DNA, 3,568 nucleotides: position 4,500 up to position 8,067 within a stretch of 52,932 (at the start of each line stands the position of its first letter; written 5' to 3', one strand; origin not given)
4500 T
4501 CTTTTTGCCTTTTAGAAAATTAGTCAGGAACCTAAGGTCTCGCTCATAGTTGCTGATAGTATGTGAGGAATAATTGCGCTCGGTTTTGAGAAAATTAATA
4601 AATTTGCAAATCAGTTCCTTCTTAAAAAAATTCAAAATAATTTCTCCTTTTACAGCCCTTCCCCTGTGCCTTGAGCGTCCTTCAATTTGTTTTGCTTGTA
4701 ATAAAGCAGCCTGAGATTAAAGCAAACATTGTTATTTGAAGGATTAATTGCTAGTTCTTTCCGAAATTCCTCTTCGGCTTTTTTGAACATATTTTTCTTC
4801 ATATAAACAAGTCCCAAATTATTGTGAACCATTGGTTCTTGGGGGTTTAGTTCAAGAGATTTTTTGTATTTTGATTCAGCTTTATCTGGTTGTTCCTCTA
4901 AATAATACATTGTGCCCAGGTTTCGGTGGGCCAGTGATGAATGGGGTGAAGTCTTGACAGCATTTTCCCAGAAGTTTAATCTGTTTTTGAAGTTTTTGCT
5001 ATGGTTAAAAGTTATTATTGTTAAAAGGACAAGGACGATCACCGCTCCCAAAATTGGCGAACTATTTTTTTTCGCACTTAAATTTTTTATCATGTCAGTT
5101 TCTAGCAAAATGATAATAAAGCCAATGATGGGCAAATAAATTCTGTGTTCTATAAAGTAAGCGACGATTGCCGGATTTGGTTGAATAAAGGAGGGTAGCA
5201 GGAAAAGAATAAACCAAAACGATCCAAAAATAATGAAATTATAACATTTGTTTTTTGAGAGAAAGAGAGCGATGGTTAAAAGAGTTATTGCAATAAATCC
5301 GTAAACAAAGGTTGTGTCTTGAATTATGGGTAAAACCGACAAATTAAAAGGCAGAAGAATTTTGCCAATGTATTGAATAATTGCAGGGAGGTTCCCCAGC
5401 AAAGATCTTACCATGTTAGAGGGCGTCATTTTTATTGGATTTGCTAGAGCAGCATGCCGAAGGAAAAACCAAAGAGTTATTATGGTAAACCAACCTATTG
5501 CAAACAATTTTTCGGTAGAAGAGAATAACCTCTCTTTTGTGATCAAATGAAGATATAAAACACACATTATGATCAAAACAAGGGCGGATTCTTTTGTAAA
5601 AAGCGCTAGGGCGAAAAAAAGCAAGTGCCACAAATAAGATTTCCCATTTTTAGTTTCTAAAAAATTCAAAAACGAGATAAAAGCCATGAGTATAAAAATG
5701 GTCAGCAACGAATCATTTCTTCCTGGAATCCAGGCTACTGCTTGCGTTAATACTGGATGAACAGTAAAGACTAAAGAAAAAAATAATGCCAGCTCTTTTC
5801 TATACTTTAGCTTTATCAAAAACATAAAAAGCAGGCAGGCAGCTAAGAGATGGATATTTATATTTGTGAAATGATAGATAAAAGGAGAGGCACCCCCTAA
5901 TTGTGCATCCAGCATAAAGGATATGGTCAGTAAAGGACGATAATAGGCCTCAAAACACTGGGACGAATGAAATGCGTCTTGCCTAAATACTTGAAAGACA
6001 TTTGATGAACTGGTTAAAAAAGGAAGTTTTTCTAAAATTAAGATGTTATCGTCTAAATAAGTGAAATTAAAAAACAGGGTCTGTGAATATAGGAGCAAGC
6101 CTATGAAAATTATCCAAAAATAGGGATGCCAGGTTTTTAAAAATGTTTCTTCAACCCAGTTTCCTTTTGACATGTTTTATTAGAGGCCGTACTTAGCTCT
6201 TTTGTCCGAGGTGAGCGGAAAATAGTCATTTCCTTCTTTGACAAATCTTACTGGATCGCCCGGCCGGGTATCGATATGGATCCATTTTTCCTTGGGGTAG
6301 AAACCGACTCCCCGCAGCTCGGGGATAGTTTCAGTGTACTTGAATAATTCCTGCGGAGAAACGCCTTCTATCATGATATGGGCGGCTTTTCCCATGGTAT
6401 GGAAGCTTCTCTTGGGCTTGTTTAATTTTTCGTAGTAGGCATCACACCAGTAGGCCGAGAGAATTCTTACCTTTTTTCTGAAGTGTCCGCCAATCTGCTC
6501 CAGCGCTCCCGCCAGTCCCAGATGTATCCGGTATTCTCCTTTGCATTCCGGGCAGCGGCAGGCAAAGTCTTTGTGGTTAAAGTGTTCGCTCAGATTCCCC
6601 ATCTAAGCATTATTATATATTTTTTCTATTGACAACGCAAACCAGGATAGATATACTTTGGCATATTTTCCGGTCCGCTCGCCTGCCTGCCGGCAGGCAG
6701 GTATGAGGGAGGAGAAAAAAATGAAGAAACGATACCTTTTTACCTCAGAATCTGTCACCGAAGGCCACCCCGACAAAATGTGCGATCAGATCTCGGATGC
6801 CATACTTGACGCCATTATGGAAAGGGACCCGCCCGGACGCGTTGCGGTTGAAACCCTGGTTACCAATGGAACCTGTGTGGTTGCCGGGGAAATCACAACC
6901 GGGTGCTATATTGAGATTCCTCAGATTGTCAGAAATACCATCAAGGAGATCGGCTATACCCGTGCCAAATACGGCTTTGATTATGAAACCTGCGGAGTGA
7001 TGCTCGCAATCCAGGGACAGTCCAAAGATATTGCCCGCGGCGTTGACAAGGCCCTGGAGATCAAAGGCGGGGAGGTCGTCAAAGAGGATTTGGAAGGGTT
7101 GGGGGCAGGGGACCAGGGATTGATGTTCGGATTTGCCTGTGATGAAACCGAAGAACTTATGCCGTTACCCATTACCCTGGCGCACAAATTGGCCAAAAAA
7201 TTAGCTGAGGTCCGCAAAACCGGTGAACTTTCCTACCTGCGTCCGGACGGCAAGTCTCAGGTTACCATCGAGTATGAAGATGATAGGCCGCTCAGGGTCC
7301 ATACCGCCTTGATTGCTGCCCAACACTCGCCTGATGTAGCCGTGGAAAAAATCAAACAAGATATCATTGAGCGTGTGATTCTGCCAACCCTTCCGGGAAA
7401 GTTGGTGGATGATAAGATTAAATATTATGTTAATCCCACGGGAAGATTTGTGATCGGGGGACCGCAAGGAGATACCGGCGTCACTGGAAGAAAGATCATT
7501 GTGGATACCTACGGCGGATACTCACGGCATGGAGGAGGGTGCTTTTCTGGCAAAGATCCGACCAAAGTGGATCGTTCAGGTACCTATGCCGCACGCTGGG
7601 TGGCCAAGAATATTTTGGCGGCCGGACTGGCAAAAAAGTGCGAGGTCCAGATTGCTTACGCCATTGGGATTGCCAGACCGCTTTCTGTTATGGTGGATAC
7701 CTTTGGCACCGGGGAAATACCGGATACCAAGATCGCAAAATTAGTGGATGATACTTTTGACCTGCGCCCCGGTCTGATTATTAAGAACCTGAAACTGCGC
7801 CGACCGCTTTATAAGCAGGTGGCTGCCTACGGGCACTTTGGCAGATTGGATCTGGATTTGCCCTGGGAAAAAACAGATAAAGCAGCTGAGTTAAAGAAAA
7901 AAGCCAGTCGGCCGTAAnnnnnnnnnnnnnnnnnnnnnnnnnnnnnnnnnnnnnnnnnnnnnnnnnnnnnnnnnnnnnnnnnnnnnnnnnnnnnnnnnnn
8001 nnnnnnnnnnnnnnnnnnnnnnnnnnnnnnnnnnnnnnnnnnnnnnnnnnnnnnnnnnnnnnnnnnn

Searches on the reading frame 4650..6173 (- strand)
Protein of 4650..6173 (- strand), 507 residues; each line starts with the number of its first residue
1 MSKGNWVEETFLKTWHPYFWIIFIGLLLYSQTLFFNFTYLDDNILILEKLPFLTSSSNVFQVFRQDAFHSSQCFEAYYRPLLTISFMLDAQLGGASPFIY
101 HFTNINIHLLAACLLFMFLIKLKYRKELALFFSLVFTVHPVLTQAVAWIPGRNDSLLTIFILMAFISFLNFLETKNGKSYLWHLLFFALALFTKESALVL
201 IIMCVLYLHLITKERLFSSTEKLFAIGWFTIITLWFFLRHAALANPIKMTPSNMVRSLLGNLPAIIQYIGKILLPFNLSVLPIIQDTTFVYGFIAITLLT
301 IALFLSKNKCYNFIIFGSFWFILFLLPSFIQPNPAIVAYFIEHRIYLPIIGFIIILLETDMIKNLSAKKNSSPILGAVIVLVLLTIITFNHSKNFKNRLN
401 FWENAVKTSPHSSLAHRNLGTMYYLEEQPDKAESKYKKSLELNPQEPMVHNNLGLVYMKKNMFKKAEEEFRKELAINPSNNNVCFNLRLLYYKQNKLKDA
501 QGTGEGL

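Call 38: search_protein_families(library=pfam, proteins=[window:4650-6173:-], max_evalue=0.00001)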
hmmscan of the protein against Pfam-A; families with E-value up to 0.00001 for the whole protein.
window:4650-6173:- (507 aa): 8 families
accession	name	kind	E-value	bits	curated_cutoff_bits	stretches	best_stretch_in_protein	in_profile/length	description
PF07719.23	TPR_2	-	1.3e-14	53.5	27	0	449-480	3-34/34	Tetratricopeptide repeat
PF00515.34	TPR_1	-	9.4e-14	51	27.8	0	415-445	3-33/34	Tetratricopeptide repeat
PF13414.12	TPR_11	-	3.6e-09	36.6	26.8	1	420-460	1-41/42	TPR repeat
PF13431.12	TPR_17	-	4.3e-08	33.3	24.4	0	436-467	2-33/34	Tetratricopeptide repeat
PF13176.12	TPR_7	-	1.6e-06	28.2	27.9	0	415-445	1-31/36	Tetratricopeptide repeat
PF13181.12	TPR_8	-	4.9e-06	26.7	25.7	0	450-480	4-34/34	Tetratricopeptide repeat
PF13231.12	PMT_2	-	6.7e-06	26.8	26.1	1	107-227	31-148/160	Dolichyl-phosphate-mannose-protein mannosyltransferase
PF13424.12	TPR_12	-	7.1e-06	26.6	30.1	0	408-442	40-74/77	Tetratricopeptide repeat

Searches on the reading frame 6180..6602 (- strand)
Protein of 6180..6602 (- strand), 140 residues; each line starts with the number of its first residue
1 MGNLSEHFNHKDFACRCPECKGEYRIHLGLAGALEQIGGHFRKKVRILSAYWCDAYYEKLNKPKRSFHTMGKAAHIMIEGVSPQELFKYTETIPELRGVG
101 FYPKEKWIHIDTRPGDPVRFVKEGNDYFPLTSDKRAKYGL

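Call 38: search_protein_families(library=pfam, proteins=[window:6180-6602:-], max_evalue=0.00001)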
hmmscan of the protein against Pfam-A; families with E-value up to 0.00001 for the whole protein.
window:6180-6602:- (140 aa): 2 families
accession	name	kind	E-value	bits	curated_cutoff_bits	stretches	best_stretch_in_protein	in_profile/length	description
PF08291.16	Peptidase_M15_3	-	5.2e-10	39.9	23.2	1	7-111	2-108/108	Peptidase M15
PF05951.18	Peptidase_M15_2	-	7.9e-08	32.6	27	1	42-114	71-149/153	Bacterial protein of unknown function (DUF882)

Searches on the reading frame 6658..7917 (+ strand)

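Call 38: search_protein_families(library=pfam, proteins=[window:6658-7917:+], max_evalue=0.00001)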
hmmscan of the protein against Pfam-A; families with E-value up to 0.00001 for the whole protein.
window:6658-7917:+ (419 aa): 3 families
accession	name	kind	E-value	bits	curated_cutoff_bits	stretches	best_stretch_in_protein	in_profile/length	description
PF02773.21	S-AdoMet_synt_C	-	1.7e-67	226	25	1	266-405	1-138/138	S-adenosylmethionine synthetase, C-terminal domain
PF02772.21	S-AdoMet_synt_M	-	9.5e-49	165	29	1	148-264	2-120/120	S-adenosylmethionine synthetase, central domain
PF00438.25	S-AdoMet_synt_N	-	2.2e-43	147.3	33.1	1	26-122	2-98/99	S-adenosylmethionine synthetase, N-terminal domain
